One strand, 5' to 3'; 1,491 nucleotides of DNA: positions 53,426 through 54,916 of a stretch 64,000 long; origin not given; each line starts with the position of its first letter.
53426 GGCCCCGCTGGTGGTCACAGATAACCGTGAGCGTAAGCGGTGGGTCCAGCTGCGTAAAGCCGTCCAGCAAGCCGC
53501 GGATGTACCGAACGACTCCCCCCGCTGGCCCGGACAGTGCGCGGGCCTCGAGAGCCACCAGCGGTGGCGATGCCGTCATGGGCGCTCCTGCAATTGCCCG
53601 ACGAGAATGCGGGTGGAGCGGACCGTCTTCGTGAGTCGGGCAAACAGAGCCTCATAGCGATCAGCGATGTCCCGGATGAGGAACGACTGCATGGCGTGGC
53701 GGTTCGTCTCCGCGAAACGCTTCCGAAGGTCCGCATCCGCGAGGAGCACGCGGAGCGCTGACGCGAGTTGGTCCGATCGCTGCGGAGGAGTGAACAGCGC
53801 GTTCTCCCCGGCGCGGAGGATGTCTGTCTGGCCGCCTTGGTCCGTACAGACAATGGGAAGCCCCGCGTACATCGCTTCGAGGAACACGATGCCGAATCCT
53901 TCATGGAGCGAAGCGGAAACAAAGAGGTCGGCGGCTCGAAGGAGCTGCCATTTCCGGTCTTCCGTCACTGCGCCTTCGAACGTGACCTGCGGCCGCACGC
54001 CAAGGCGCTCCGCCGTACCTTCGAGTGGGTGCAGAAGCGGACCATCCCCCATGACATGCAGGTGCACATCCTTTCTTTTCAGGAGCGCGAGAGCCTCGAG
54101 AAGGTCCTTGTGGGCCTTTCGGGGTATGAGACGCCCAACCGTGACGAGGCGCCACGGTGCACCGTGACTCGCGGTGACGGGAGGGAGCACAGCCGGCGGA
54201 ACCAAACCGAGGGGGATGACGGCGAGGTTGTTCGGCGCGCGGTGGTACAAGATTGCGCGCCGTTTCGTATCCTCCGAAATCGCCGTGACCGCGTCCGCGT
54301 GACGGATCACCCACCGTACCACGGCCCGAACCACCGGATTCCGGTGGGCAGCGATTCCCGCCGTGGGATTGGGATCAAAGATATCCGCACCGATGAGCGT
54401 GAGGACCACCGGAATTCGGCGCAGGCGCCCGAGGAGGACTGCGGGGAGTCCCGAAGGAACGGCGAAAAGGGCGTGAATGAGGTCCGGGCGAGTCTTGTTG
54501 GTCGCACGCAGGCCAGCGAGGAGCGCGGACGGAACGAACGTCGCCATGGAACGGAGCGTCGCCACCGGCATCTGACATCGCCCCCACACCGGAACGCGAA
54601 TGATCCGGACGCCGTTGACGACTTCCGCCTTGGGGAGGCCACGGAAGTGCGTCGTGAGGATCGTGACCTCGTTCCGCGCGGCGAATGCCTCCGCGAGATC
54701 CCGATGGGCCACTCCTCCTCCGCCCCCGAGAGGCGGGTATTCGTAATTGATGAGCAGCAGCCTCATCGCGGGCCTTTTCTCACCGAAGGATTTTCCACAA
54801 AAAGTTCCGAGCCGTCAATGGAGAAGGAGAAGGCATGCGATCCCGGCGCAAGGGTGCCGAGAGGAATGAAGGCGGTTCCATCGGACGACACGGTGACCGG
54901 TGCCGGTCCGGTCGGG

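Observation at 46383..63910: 17-kb envelope glycosylation locus: mreB-GT4-secA linkage, four coupled GT4 genes, and at least three tandem ArnT/PMT-like GT-C paralogs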

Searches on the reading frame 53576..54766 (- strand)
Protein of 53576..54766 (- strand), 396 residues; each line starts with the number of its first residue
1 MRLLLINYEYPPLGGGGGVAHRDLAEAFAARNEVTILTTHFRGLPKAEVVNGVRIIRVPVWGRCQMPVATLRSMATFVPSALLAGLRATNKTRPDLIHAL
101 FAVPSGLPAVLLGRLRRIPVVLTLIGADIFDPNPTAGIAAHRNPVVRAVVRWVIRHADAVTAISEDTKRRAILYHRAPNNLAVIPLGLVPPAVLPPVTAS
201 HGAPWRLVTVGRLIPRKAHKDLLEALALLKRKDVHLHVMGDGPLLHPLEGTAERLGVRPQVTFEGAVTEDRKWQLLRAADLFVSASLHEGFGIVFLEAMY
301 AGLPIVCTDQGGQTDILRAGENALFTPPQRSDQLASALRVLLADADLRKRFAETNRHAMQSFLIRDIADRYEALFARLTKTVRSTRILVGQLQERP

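Call 7: search_protein_families(library=pfam, proteins=[window:53576-54766:-], max_evalue=0.01)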
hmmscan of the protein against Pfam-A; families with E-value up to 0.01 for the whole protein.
window:53576-54766:- (396 aa): 7 families
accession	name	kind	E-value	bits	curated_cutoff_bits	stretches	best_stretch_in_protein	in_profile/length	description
PF00534.26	Glycos_transf_1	-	1.6e-39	135.6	26.4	1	203-356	14-170/172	Glycosyl transferases group 1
PF13692.12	Glyco_trans_1_4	-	2.9e-35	122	27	1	206-344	3-142/142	Glycosyl transferases group 1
PF13579.12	Glyco_trans_4_4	-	5.3e-22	79.3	29.7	1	15-187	1-158/158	Glycosyl transferase 4-like domain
PF13439.12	Glyco_transf_4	-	2.6e-18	67.1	28.5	1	15-187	2-165/170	Glycosyltransferase Family 4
PF20706.3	GT4-conflict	-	1.2e-12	48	26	1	153-320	143-323/385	Family 4 Glycosyltransferase in conflict systems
PF13524.12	Glyco_trans_1_2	-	1.8e-08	34.9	25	1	220-360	3-130/144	Glycosyl transferase-like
PF13477.12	Glyco_trans_4_2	-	2.5e-06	28.2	23.4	1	89-163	70-138/139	Glycosyl transferase 4-like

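Call 11: search_protein_families(library=ncbifam, proteins=[window:53576-54766:-], max_evalue=0.01)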
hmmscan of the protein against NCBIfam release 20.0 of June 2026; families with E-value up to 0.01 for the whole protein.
window:53576-54766:- (396 aa): 40 families (the best 25 are shown)
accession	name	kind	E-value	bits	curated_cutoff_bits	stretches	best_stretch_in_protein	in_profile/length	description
NF041876.1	EPS_EpsE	equivalog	2.9e-36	125.6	400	1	155-360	160-377/389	exopolysaccharide biosynthesis GT4 family glycosyltransferase EpsE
TIGR03999.1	thiol_BshA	equivalog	1.2e-29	103.4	273.7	1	89-379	80-374/375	N-acetyl-alpha-D-glucosaminyl L-malate synthase BshA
NF038229.1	Glyco4_Geo_Pelo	equivalog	2.1e-28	99.3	400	1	87-378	49-336/338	GPMC system family 4 glycosyltransferase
TIGR03088.1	stp2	hypoth_equivalog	1.9e-27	96.3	409.05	1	194-377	184-372/374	TIGR03088 family PEP-CTERM/XrtA system glycosyltransferase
NF047684.1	TeichurnBiosyTuaC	equivalog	2.1e-25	89.5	550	1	89-354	104-364/391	teichuronic acid biosynthesis protein TuaC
TIGR04047.1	MSMEG_0565_glyc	hypoth_equivalog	1.1e-19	70.8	259.85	1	207-369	196-365/373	MSMEG_0565 family glycosyltransferase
TIGR03449.1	mycothiol_MshA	equivalog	2.5e-18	66.2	462.5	1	22-376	28-401/406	D-inositol-3-phosphate glycosyltransferase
TIGR04063.1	stp3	hypoth_equivalog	3.9e-16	58.9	442.05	1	45-377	47-394/397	TIGR04063 family PEP-CTERM/XrtA system glycosyltransferase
NF038295.1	EPS_HpsP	equivalog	7.3e-16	58.1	550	1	96-371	97-380/388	hormogonium polysaccharide biosynthesis glycosyltransferase HpsP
NF007396.0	PRK09922.1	equivalog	1.3e-15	57.2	385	1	158-327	137-309/361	lipopolysaccharide 1,6-galactosyltransferase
NF050063.1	ProtGlycPglJ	equivalog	1.9e-15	57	500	1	207-368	197-356/363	N-acetylgalactosamine-N,N'-diacetylbacillosaminyl-diphospho-undecaprenol 4-alpha-N-acetylgalactosaminyltransferase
TIGR02149.1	glgA_Coryne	subfamily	1.9e-15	56.9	302.4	1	1-375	1-387/391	glycogen synthase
NF046085.1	XrtY_assoc_Gly1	equivalog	2.1e-15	56.5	400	1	23-379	25-385/387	XrtY-associated glycosyltransferase XYAG1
NF041010.1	glycosy_Agl16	equivalog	3.7e-15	55.6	575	1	136-377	113-350/352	glycosylation protein Agl16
TIGR02472.1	sucr_P_syn_N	equivalog_domain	1.1e-14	54.2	576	1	279-360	341-422/439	sucrose-phosphate synthase, putative, glycosyltransferase domain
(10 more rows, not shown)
